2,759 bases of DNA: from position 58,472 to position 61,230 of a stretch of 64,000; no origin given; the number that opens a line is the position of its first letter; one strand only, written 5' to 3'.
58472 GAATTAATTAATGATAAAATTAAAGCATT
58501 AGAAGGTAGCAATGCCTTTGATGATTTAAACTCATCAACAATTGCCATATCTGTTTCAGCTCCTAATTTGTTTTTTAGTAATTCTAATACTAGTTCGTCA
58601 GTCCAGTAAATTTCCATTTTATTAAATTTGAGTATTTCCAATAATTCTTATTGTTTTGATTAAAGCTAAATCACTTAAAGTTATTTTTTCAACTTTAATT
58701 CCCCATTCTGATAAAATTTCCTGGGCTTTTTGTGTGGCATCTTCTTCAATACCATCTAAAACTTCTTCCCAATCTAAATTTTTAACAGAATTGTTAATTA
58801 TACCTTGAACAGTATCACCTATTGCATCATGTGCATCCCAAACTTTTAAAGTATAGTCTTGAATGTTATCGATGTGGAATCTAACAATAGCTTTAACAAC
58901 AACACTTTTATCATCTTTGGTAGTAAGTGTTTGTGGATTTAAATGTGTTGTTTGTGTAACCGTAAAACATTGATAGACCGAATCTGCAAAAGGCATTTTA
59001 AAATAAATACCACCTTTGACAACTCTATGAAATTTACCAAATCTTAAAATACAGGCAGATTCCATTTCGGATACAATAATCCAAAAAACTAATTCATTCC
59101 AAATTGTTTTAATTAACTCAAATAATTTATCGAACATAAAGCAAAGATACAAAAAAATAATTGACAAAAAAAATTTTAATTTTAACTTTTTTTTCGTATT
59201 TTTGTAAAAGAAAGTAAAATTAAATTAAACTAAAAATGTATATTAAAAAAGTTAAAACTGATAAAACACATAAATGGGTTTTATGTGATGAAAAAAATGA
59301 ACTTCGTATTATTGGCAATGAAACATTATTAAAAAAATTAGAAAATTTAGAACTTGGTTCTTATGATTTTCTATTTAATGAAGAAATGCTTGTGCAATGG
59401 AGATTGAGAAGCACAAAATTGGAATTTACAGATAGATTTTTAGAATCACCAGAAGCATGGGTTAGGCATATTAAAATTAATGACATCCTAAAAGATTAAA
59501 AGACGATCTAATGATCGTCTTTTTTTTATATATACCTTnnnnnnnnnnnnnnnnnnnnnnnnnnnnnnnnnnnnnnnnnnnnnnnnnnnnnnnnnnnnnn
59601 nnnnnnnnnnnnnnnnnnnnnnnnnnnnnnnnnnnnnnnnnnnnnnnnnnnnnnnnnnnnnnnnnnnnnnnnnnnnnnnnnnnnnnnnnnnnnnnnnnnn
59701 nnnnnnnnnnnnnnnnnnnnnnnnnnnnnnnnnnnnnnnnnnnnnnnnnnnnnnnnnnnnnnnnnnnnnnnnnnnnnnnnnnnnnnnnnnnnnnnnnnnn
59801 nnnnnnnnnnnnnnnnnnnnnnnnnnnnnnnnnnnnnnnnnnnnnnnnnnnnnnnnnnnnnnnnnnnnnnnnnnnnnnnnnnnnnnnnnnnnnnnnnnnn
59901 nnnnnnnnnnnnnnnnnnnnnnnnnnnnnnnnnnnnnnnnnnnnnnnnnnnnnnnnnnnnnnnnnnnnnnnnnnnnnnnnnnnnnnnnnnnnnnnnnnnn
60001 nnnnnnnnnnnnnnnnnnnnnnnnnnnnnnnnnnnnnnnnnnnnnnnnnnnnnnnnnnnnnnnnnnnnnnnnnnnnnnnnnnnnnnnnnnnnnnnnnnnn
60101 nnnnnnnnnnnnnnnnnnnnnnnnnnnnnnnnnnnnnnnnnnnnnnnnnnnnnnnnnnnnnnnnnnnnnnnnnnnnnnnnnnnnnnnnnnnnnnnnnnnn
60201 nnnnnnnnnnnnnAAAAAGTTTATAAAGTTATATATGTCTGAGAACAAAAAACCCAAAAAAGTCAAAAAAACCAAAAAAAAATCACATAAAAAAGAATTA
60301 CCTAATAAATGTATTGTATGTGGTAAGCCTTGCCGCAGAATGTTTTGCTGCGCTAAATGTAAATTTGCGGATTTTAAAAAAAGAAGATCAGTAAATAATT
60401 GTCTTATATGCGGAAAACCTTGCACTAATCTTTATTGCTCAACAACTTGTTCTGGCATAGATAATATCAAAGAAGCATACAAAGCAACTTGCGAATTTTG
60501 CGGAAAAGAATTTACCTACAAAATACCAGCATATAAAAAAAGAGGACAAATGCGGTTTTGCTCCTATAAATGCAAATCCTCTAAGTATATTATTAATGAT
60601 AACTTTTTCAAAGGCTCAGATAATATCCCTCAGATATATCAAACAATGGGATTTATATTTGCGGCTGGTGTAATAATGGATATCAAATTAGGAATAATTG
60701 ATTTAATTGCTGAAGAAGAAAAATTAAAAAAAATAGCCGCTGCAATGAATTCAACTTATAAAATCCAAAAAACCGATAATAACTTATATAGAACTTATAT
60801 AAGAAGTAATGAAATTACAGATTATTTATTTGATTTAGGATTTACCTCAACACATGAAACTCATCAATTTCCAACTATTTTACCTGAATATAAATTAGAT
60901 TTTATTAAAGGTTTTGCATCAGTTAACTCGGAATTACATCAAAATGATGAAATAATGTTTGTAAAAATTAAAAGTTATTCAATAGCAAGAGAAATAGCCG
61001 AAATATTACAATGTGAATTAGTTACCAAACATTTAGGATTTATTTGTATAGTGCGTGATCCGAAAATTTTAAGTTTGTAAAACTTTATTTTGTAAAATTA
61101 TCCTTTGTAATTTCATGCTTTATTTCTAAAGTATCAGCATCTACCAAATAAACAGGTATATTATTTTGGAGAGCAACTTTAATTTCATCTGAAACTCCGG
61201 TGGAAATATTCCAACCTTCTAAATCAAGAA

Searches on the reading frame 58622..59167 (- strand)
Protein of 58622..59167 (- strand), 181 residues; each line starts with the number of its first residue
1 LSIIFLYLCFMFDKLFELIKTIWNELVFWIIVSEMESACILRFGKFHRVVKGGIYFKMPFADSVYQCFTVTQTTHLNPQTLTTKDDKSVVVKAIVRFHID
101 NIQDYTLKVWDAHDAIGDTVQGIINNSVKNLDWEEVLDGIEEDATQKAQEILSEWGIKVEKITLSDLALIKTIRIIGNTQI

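Call 9: search_protein_families(library=phrogs, proteins=[window:58622-59167:-], max_evalue=0.01)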
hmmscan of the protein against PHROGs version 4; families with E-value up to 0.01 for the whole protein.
window:58622-59167:- (181 aa): 1 family
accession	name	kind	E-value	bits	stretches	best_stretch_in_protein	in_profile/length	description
phrog_200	-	other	6.7e-08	33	1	31-169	103-258/379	lipoprotein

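Call 10: search_protein_families(library=pfam, proteins=[window:58622-59167:-], max_evalue=0.01)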
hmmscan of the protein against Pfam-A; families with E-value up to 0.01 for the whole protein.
window:58622-59167:- (181 aa): 2 families
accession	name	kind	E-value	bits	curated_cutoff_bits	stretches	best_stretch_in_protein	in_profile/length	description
PF01145.31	Band_7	-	2.4e-22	80.3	23.6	1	31-173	2-151/176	SPFH domain / Band 7 family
PF24965.1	TRS130_4HB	-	0.0048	17.7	25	1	127-165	57-96/98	TRS130-like four helical bundle domain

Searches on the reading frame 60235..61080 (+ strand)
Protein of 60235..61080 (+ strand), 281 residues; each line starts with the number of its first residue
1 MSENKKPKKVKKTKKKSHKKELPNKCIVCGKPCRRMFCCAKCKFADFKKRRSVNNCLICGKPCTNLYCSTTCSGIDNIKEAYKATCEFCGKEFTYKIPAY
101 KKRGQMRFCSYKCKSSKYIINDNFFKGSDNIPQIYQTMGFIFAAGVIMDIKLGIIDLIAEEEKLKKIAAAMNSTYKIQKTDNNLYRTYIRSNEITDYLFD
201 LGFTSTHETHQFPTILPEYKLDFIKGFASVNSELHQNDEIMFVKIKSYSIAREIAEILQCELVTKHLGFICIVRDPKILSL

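Call 9: search_protein_families(library=phrogs, proteins=[window:60235-61080:+], max_evalue=0.01)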
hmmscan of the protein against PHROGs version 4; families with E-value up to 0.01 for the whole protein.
window:60235-61080:+ (281 aa): 0 families

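Call 10: search_protein_families(library=pfam, proteins=[window:60235-61080:+], max_evalue=0.01)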
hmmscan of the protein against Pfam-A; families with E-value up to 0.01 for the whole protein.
window:60235-61080:+ (281 aa): 1 family
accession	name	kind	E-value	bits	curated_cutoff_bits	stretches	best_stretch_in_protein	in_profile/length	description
PF06467.20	zf-FCS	-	0.0005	20.3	22.4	1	82-116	3-38/39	MYM-type Zinc finger with FCS sequence motif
